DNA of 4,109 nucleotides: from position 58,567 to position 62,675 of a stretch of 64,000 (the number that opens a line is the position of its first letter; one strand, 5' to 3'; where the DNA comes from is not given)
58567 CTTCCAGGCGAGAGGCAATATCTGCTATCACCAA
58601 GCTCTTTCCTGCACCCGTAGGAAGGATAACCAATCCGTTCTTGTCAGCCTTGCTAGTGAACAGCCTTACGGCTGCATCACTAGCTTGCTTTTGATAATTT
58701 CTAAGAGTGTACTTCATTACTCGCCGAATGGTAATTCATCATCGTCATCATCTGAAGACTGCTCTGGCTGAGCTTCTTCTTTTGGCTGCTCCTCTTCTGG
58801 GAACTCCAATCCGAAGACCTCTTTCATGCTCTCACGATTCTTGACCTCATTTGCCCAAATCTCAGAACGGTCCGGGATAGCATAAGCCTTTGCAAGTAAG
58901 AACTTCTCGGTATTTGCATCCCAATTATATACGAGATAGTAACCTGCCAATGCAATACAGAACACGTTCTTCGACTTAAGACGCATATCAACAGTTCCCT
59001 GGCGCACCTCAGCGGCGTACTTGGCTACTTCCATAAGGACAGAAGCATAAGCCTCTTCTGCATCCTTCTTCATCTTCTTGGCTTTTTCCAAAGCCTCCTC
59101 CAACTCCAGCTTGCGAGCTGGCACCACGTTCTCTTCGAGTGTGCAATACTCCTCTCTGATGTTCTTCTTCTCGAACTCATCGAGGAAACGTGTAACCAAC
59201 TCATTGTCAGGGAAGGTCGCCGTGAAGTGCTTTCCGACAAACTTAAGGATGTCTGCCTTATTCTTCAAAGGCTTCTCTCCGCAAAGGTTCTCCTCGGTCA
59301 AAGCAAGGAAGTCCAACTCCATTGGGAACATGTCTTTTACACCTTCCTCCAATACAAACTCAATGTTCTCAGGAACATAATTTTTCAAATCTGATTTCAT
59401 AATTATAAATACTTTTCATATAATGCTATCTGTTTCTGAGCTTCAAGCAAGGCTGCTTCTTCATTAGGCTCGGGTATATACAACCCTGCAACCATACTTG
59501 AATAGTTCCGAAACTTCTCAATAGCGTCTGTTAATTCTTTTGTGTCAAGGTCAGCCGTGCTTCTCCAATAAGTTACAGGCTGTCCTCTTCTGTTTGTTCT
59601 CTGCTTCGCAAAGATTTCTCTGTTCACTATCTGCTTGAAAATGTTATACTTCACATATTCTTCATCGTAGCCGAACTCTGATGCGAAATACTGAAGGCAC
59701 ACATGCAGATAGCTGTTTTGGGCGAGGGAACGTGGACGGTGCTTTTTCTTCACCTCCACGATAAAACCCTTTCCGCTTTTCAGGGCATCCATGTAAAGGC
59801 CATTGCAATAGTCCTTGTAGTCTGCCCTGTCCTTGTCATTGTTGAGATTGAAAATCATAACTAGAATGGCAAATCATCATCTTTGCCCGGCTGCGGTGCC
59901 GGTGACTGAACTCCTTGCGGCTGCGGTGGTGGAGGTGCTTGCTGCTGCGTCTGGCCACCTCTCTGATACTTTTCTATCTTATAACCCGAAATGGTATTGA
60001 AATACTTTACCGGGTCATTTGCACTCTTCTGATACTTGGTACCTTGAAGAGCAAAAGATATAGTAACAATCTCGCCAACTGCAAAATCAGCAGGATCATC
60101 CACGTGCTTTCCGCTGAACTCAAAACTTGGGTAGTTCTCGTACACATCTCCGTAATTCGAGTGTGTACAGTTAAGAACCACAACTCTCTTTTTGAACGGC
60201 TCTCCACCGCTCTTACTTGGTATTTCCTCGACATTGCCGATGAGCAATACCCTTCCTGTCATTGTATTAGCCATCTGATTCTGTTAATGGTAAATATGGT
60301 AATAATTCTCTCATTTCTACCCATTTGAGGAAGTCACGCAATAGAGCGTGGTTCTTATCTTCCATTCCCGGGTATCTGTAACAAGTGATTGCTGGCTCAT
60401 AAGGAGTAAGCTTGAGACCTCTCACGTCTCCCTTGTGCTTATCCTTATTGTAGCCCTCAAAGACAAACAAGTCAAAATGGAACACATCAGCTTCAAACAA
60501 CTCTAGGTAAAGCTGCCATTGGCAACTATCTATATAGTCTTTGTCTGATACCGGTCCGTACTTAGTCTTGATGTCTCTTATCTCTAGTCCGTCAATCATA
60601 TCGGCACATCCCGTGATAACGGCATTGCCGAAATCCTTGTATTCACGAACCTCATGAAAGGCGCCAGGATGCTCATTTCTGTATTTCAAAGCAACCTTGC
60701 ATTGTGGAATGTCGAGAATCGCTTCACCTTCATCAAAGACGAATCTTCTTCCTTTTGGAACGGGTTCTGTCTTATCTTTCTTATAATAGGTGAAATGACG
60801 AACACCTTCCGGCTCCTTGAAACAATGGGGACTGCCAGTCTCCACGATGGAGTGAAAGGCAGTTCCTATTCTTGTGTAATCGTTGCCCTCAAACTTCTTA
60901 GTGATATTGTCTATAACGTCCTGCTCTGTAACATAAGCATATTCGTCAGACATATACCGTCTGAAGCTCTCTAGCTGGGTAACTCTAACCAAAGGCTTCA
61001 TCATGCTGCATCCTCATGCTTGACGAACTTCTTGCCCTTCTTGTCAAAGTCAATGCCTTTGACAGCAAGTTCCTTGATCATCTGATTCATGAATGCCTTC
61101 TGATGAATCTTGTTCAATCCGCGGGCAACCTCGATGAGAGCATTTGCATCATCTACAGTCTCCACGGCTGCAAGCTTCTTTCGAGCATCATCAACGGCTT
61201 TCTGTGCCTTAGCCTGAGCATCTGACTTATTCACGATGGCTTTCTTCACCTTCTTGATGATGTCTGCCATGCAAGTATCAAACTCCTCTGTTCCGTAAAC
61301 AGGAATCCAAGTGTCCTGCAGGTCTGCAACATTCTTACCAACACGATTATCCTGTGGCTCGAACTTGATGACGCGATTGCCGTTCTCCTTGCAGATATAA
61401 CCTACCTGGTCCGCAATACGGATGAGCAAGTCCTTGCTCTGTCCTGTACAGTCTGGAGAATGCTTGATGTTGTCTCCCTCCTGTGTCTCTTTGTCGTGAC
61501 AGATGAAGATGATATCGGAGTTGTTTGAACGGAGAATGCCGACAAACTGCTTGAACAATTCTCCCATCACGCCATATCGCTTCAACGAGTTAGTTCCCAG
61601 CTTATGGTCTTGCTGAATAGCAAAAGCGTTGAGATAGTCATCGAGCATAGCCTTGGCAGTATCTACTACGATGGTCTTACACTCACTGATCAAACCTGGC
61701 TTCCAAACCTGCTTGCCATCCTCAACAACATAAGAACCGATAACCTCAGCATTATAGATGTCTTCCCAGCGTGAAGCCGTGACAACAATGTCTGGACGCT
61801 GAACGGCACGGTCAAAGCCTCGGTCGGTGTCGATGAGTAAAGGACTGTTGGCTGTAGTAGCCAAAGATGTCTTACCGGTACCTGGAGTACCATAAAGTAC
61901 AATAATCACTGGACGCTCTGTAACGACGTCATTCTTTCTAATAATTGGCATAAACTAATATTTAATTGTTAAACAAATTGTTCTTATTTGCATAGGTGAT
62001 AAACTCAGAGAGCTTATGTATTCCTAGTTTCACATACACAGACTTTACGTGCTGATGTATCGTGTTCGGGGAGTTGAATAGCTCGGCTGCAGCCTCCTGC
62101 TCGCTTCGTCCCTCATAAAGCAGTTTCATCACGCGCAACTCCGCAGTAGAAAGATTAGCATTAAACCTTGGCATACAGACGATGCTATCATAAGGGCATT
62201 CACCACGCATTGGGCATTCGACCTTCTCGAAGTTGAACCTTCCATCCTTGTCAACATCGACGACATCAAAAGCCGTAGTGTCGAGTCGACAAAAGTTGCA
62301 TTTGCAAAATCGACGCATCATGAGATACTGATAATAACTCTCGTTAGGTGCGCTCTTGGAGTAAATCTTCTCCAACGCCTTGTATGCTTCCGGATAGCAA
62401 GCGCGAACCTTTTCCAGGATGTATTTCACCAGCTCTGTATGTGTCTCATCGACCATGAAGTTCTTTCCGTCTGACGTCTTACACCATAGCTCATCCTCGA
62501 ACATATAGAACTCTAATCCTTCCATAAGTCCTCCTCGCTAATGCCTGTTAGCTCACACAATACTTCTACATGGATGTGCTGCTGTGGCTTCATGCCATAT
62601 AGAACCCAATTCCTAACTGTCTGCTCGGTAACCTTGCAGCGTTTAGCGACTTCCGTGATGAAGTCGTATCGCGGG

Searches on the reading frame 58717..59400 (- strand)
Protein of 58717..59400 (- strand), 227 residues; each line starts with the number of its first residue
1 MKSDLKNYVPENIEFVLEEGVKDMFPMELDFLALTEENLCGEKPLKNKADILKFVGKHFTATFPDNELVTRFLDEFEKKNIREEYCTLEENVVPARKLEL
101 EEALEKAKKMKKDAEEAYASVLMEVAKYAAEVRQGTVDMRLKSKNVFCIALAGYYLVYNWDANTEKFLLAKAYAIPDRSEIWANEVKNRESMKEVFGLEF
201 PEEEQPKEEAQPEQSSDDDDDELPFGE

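Call 14: search_protein_families(library=phrogs, proteins=[window:58717-59400:-], max_evalue=0.00001)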
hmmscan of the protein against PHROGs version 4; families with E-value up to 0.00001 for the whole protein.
window:58717-59400:- (227 aa): 1 family
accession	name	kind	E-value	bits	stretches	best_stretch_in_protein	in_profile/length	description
phrog_26490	-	unknown function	3.1e-65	220.7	1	2-227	2-218/223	-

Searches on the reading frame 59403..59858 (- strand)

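Call 14: search_protein_families(library=phrogs, proteins=[window:59403-59858:-], max_evalue=0.00001)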
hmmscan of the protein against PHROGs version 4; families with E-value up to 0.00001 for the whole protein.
window:59403-59858:- (151 aa): 1 family
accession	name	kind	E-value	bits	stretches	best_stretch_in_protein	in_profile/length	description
phrog_72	-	DNA, RNA and nucleotide metabolism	4.7e-22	79.8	1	3-144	12-158/161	NinB/ Orf homologous recombination mediator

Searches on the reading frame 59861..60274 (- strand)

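Call 14: search_protein_families(library=phrogs, proteins=[window:59861-60274:-], max_evalue=0.00001)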
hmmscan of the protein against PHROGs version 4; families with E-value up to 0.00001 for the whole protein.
window:59861-60274:- (137 aa): 2 families
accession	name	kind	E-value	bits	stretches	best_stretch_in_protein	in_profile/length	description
phrog_4932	-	DNA, RNA and nucleotide metabolism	1.3e-16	61.8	1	5-137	3-117/117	single strand DNA binding protein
phrog_44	-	DNA, RNA and nucleotide metabolism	4.5e-08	34.2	1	1-137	82-228/271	single strand DNA binding protein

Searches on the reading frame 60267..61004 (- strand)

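Call 14: search_protein_families(library=phrogs, proteins=[window:60267-61004:-], max_evalue=0.00001)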
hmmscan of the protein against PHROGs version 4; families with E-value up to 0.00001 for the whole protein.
window:60267-61004:- (245 aa): 1 family
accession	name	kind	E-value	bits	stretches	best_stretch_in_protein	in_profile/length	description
phrog_34697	-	unknown function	3e-10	40.9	1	7-221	5-184/207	-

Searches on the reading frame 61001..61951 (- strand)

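Call 14: search_protein_families(library=phrogs, proteins=[window:61001-61951:-], max_evalue=0.00001)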
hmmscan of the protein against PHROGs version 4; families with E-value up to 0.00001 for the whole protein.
window:61001-61951:- (316 aa): 2 families
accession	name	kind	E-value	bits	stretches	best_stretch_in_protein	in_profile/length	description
phrog_124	-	DNA, RNA and nucleotide metabolism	5.6e-44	152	1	2-314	30-339/382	Sak4-like ssDNA annealing protein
phrog_14754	-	unknown function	5.9e-08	33.7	1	1-68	3-71/98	-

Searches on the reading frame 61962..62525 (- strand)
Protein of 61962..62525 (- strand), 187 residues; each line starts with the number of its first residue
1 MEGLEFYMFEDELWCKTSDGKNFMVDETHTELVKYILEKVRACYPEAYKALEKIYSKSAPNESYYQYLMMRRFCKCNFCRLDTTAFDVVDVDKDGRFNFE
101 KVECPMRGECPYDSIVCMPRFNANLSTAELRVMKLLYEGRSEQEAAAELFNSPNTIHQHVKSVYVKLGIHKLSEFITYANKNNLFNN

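Call 14: search_protein_families(library=phrogs, proteins=[window:61962-62525:-], max_evalue=0.00001)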
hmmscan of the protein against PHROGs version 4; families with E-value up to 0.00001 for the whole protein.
window:61962-62525:- (187 aa): 1 family
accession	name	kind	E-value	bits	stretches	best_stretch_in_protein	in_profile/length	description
phrog_10300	-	transcription regulation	1.5e-64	218.4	1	1-186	1-182/182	transcriptional regulator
